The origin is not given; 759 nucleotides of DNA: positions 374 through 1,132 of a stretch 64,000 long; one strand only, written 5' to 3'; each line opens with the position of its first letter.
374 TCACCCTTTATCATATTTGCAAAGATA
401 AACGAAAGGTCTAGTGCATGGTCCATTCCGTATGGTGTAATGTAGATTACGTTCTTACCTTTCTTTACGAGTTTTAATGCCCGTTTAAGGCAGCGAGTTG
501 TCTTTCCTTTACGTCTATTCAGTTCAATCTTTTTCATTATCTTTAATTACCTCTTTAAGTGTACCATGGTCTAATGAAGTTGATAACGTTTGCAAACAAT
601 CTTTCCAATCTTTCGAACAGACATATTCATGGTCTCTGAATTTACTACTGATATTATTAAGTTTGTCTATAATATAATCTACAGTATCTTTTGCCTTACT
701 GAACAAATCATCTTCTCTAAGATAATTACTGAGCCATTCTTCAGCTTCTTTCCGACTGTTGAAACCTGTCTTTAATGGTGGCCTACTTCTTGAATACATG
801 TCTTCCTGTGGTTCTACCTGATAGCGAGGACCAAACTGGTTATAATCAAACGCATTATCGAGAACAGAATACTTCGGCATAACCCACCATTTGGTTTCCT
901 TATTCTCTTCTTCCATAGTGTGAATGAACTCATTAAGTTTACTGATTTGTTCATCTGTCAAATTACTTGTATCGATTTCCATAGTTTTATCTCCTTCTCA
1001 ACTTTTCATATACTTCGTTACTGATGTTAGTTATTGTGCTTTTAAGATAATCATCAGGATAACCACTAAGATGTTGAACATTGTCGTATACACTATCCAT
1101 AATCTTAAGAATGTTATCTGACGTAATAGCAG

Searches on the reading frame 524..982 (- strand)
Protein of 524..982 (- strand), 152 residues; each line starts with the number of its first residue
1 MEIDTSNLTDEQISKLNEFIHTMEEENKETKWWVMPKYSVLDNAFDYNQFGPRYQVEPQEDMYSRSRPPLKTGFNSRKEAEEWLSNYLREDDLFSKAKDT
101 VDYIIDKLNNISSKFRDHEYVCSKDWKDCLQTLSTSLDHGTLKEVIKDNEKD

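Call 60: find_encoding_contigs(protein=window:524-982:-, flank=10000, max_places=2)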
Protein window:524-982:- (152 aa): 1 contig read that carries it; 1 place shown.
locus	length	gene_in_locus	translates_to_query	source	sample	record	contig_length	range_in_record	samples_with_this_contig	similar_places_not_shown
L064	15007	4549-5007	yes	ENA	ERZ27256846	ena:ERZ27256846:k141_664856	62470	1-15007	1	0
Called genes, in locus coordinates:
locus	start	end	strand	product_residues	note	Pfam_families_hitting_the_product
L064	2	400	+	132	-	?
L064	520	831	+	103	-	-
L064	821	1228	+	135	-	-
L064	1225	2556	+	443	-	PF05203:Hom_end_hint (weak), PF05257:CHAP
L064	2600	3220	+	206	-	-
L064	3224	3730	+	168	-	-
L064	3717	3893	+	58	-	-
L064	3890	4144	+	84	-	PF13783:DUF4177 (weak)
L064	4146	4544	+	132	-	-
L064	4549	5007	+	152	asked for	-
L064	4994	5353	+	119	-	-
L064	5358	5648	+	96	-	-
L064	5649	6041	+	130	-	-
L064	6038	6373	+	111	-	-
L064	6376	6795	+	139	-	-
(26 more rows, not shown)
